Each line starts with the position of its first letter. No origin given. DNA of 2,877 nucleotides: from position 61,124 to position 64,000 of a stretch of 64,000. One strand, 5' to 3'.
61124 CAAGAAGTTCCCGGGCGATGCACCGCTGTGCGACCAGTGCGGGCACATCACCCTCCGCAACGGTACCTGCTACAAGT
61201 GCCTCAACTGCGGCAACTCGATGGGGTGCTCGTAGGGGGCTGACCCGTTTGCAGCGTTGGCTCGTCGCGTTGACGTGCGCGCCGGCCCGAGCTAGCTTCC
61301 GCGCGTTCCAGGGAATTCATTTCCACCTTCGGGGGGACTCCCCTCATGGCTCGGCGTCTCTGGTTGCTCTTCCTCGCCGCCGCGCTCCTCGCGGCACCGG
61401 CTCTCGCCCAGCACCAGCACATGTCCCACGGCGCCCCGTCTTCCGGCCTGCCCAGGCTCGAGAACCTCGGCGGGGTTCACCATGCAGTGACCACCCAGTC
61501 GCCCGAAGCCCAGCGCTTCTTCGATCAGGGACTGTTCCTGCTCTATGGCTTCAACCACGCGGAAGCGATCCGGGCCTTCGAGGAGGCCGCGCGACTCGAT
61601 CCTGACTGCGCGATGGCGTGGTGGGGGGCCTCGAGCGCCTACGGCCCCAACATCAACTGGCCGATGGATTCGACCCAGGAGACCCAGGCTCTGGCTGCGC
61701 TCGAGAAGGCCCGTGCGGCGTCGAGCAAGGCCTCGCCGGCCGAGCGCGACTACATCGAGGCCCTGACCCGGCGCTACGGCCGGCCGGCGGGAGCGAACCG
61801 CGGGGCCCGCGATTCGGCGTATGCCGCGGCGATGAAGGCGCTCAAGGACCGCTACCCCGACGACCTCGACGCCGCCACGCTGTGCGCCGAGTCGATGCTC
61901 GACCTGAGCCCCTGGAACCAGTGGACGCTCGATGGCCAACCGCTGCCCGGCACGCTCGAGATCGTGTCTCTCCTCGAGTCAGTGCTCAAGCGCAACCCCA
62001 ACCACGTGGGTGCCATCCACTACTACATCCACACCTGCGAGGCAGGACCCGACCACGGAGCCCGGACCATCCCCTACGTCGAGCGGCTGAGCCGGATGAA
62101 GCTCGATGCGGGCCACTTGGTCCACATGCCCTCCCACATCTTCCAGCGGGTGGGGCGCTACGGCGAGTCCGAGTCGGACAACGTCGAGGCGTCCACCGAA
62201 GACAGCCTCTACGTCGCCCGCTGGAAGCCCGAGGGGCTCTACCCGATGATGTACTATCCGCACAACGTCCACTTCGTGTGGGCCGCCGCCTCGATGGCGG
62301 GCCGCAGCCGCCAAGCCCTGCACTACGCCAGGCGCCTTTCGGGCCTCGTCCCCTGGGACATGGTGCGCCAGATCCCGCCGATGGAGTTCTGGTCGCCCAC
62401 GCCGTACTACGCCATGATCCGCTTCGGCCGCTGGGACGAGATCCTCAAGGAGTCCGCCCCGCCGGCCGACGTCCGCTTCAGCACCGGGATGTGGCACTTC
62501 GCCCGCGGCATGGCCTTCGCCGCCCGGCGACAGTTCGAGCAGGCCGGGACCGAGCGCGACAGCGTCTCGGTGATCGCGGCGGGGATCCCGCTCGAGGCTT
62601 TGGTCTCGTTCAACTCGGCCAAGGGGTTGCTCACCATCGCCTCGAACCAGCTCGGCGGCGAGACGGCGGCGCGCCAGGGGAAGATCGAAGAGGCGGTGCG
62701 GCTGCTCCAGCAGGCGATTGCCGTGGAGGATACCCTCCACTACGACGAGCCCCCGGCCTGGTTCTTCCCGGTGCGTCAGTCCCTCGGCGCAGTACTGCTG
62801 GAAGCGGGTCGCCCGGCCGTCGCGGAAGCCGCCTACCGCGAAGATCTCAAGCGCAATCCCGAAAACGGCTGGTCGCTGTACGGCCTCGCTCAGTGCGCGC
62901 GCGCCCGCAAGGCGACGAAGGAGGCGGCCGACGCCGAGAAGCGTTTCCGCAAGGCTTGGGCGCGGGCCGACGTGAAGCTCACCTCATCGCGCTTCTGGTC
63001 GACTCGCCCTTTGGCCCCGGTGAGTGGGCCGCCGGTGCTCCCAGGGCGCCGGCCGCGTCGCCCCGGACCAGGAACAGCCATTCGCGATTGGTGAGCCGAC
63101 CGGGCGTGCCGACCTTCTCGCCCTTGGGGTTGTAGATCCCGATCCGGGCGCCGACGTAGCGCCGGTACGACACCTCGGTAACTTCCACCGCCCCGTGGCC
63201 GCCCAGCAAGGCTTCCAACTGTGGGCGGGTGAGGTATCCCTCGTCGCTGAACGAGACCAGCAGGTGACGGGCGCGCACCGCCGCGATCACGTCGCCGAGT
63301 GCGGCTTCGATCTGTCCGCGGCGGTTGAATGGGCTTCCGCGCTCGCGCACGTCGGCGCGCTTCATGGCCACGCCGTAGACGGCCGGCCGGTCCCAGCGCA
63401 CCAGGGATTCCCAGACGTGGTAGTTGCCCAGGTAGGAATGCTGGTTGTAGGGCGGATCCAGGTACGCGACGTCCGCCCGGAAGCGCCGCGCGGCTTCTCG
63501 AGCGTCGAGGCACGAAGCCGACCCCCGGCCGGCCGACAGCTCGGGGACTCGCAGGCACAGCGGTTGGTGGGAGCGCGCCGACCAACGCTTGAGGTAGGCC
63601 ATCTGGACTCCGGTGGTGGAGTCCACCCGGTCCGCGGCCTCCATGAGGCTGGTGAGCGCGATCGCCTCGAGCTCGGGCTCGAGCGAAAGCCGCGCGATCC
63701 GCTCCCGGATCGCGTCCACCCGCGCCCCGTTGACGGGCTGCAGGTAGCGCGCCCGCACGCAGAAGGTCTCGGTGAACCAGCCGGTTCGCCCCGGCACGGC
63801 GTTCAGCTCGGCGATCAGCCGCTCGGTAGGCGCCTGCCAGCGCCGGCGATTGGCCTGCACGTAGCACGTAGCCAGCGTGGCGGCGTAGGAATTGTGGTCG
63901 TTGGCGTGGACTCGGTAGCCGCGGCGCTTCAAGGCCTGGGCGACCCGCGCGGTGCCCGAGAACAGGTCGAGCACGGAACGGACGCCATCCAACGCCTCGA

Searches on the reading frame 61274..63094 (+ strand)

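Call 38: search_protein_families(library=pfam, proteins=[window:61274-63094:+], max_evalue=0.001)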
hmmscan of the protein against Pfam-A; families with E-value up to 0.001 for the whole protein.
window:61274-63094:+ (606 aa): 6 families
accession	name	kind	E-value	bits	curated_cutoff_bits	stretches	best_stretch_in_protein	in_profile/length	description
PF07719.23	TPR_2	-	1.4e-07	31.5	27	0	82-112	4-34/34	Tetratricopeptide repeat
PF14559.12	TPR_19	-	6e-07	30.1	25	0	508-552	1-45/68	Tetratricopeptide repeat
PF13432.12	TPR_16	-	7.5e-07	29.9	32.7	1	507-562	6-61/65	Tetratricopeptide repeat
PF13181.12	TPR_8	-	0.00016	22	25.7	0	93-112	15-34/34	Tetratricopeptide repeat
PF13414.12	TPR_11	-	0.0002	21.4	26.8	0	467-484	6-23/42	TPR repeat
PF13428.12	TPR_14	-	0.00027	21.8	23.5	0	501-540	4-43/44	Tetratricopeptide repeat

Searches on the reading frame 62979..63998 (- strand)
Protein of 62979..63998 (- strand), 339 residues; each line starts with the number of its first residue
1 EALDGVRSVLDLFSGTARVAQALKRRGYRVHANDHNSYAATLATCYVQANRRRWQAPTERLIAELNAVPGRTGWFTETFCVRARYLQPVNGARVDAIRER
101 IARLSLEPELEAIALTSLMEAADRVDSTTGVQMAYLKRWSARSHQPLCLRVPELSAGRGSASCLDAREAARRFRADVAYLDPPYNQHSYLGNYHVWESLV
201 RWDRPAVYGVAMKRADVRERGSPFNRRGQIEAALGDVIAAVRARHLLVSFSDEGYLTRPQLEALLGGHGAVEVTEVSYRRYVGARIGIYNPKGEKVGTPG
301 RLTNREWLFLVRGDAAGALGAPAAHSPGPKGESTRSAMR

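Call 38: search_protein_families(library=pfam, proteins=[window:62979-63998:-], max_evalue=0.001)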
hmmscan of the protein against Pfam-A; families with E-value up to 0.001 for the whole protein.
window:62979-63998:- (339 aa): 1 family
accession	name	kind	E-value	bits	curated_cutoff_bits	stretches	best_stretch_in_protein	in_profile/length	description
PF02086.21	MethyltransfD12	-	1.3e-26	94.3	22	1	5-249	20-241/253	D12 class N6 adenine-specific DNA methyltransferase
